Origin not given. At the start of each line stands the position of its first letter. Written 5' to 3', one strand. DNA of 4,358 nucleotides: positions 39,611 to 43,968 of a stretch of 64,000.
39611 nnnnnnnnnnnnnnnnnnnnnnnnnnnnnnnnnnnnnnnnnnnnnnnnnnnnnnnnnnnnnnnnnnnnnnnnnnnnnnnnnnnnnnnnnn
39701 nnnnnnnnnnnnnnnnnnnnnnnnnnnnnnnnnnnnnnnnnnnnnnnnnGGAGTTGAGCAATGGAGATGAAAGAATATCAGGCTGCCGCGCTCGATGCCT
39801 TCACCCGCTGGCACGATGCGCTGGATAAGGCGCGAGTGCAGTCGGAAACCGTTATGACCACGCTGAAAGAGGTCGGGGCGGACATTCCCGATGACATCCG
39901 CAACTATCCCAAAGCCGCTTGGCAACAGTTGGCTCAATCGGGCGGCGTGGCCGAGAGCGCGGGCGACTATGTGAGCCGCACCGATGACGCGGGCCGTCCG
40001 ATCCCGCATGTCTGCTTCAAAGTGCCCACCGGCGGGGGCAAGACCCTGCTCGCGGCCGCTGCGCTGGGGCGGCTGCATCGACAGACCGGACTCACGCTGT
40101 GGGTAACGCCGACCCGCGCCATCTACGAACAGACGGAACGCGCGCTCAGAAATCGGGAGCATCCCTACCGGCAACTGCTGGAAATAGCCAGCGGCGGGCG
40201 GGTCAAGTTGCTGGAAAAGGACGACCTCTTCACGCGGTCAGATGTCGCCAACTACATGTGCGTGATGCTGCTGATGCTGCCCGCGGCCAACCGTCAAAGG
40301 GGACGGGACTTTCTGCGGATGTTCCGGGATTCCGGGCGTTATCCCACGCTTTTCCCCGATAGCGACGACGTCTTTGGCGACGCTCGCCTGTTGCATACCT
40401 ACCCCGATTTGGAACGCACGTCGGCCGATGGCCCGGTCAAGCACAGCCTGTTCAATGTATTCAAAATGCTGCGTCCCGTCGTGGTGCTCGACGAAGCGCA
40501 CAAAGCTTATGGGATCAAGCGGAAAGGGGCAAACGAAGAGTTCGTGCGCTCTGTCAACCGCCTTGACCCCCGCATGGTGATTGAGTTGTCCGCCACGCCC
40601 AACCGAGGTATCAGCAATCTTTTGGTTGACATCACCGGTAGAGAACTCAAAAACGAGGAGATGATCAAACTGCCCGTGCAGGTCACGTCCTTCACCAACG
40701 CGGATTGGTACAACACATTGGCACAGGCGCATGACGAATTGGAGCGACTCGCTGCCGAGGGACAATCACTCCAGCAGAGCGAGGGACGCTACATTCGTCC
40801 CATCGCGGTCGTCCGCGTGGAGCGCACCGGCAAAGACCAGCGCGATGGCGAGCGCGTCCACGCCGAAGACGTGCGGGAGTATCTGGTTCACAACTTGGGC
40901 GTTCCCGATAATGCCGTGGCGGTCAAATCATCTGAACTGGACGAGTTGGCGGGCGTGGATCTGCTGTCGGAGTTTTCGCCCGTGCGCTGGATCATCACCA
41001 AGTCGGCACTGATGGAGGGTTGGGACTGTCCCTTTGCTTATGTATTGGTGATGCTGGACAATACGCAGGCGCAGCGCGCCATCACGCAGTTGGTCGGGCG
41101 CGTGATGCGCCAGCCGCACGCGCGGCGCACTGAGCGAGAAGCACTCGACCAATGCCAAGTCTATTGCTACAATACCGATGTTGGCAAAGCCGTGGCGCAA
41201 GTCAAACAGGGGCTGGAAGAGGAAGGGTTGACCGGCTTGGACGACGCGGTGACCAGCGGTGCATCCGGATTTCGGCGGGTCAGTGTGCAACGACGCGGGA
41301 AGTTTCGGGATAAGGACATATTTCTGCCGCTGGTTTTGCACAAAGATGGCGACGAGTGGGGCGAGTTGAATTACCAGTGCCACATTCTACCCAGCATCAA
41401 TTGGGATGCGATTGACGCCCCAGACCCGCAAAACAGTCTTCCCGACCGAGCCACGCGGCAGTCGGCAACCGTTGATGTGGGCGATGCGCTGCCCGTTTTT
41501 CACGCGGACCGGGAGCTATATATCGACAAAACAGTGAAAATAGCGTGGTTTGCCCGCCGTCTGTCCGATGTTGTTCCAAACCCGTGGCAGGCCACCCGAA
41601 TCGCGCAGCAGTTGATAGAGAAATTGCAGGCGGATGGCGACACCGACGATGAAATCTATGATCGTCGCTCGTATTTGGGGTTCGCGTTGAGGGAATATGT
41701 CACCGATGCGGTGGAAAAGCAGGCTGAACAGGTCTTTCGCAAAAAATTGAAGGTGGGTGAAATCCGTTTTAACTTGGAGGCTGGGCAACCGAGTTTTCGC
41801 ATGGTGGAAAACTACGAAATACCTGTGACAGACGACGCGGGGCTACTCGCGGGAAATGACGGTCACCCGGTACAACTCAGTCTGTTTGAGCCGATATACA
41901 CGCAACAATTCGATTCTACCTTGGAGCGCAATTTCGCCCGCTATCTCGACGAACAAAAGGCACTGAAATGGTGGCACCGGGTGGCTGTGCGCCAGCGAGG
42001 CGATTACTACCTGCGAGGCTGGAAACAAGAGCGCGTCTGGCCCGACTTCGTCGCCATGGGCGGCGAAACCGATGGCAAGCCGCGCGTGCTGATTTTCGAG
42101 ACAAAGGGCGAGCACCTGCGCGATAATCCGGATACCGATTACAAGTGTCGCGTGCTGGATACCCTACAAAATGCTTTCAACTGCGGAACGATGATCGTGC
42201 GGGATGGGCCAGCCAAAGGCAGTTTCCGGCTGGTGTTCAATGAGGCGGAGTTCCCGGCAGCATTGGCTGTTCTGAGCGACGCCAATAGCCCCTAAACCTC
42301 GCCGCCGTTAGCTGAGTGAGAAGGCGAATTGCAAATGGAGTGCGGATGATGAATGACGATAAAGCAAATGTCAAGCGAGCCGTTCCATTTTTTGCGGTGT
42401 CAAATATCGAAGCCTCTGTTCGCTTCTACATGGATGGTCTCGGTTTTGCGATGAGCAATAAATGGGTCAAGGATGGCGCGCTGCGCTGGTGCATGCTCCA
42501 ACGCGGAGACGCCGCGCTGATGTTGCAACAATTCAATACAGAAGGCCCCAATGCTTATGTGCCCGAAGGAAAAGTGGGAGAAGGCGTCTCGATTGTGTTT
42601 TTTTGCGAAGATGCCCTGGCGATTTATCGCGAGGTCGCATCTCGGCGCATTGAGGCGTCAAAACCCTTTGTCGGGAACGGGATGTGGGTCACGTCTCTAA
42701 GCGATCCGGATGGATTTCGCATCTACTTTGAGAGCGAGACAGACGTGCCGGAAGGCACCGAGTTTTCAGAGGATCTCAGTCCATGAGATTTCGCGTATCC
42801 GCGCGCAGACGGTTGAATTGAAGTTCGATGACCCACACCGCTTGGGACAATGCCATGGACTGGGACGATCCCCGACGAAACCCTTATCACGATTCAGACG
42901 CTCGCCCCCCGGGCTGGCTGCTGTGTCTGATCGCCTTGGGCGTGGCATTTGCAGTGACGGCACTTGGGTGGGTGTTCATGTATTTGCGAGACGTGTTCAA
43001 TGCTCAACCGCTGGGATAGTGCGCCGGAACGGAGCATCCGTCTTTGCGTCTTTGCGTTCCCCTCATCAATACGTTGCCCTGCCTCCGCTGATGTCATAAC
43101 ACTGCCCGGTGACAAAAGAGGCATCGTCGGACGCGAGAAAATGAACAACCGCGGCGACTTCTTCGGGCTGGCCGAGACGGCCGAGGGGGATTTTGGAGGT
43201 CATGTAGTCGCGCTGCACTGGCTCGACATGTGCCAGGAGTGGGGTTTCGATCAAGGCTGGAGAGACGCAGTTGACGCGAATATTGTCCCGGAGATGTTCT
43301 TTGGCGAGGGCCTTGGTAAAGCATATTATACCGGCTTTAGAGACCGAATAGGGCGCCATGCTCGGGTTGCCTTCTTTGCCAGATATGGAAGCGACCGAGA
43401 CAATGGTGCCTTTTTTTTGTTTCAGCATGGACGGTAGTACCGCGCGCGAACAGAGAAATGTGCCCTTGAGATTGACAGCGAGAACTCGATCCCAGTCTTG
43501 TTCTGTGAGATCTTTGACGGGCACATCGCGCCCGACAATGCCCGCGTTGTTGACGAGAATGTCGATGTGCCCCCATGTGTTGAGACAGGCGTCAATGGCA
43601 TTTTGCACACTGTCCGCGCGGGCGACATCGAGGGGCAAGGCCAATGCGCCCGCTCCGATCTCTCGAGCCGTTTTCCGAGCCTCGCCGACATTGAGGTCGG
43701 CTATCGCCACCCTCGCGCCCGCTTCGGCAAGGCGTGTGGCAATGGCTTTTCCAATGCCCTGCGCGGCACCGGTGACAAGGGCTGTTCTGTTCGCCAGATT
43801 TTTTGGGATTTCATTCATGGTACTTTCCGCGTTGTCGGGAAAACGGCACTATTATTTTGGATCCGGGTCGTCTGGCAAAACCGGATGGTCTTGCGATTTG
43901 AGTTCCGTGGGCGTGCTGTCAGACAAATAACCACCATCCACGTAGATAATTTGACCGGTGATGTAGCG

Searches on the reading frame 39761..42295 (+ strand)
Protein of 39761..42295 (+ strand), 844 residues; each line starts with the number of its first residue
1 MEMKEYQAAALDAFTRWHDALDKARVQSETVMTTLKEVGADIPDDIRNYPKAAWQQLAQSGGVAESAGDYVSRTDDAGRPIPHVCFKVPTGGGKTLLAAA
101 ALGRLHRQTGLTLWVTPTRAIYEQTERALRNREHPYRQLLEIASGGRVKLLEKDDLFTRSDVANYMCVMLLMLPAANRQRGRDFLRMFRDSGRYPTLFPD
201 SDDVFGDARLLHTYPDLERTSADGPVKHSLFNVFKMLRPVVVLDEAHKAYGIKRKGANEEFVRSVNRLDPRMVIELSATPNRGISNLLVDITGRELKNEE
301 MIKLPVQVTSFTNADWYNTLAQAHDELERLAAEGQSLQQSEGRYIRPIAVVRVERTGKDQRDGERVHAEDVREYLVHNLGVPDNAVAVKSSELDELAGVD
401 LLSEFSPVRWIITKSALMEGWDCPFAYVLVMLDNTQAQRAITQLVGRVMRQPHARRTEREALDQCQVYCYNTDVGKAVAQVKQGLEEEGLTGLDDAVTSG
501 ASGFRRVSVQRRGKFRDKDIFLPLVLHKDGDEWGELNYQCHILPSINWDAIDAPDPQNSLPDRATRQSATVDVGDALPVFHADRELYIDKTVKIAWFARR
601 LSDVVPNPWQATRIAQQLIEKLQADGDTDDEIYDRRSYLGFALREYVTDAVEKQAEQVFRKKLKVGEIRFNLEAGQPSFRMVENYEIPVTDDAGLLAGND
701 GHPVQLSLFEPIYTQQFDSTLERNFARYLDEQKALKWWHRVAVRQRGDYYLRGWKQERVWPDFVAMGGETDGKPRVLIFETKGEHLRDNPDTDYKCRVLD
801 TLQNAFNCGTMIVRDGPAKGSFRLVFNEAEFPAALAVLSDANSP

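Call 6: search_protein_families(library=pfam, proteins=[window:39761-42295:+])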
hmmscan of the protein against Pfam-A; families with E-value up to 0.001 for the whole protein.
window:39761-42295:+ (844 aa): 2 families
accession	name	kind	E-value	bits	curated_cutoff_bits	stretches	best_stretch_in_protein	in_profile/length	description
PF04851.21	ResIII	-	3.6e-12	47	22.5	1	82-282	24-164/164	Type III restriction enzyme, res subunit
PF00270.35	DEAD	-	1.1e-09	38.7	26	1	84-156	17-92/167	DEAD/DEAH box helicase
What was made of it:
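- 39761..42295 (+): res gene, Type III restriction subunit (844 aa): SF2 helicase followed by a C-terminal nuclease motif. Pfam PF04851 ResIII (call 6).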

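Call 7: search_protein_families(library=ncbifam, proteins=[window:39761-42295:+])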
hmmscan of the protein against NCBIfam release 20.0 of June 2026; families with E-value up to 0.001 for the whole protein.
window:39761-42295:+ (844 aa): 3 families
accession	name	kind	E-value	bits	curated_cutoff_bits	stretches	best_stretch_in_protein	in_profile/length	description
NF012027.0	PRK15483.1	equivalog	1.7e-07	29.6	564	0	404-461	498-555/986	type III restriction-modification system endonuclease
TIGR04121.1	DEXH_lig_assoc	equivalog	0.00058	17.7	850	0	85-131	32-84/804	ligase-associated DNA damage response DEXH box helicase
NF046055.1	restr_BPTD_3080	equivalog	0.00066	17.7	800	0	717-789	858-928/970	BPTD_3080 family restriction endonuclease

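Call 38: search_solved_structures(query=window:39761-42292:+, max_evalue=0.01)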
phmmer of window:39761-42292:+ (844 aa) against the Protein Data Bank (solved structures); distinct sequences matched with E-value up to 0.01: 2.
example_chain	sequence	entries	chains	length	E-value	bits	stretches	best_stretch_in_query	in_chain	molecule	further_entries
6p66_A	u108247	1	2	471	0.0017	20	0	83-129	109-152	DNA repair protein RAD25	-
2fwr_A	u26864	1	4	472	0.0017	20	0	83-129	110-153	DNA repair protein RAD25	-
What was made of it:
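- On Type III restriction-modification system: Caveats: there is no significant sequence match to EcoP15I Res in the PDB (call 38), and NCBIfam PRK15483 matches only partially, below its cut-off (call 7).
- Closest known: EcoP15I. Different: The Res sequence gives no significant PDB match to EcoP15I Res (call 38).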

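Call 68: search_protein_families(library=padloc, proteins=[window:39761-42292:+], max_evalue=0.00001)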
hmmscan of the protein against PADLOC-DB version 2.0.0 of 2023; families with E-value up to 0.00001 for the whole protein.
window:39761-42292:+ (844 aa): 5 families
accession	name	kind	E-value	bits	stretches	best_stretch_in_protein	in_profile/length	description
PDLC03653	REase_III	-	6.9e-190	631.2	1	1-825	1-869/883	Type III restriction enzyme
PDLC03650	REase_III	-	1.6e-51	173.7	1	80-468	56-438/898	Type III restriction enzyme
PDLC03649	REase_III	-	1.6e-10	37.6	0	401-457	488-544/973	Type III restriction enzyme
PDLC03647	REase_III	-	5e-08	29.6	1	401-460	500-559/989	Type III restriction enzyme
PDLC03648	REase_III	-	4e-06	23.2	0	231-468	125-371/871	Type III restriction enzyme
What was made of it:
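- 39761..42295 (+): PADLOC REase_III PDLC03653, residues 1-825, E 6.9e-190 (call 68).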

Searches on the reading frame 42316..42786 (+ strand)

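Call 6: search_protein_families(library=pfam, proteins=[window:42316-42786:+])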
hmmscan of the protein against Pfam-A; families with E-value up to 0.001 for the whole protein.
window:42316-42786:+ (156 aa): 1 family
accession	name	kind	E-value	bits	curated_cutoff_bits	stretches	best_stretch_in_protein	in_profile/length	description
PF00903.31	Glyoxalase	-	4e-09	37.3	20.6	1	26-136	7-119/121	Glyoxalase/Bleomycin resistance protein/Dioxygenase superfamily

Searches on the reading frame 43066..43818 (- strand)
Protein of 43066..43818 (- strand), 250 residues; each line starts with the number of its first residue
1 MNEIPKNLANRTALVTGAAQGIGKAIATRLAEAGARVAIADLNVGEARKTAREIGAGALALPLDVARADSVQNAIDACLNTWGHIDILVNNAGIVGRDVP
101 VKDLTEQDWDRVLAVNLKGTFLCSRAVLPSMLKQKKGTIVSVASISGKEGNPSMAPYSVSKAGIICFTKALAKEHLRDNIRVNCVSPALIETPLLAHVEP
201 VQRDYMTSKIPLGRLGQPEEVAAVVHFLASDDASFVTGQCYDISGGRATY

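Call 6: search_protein_families(library=pfam, proteins=[window:43066-43818:-])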
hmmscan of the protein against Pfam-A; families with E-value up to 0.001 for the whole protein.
window:43066-43818:- (250 aa): 3 families
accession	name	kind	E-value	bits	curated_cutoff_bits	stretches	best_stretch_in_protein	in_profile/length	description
PF13561.12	adh_short_C2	-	4.5e-70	236.3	27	1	17-246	1-234/236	Enoyl-(Acyl carrier protein) reductase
PF00106.31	adh_short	-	2e-62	210.6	26.6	1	12-198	2-190/195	short chain dehydrogenase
PF08659.16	KR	-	4.7e-14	53.1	22.6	1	12-162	2-154/180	KR domain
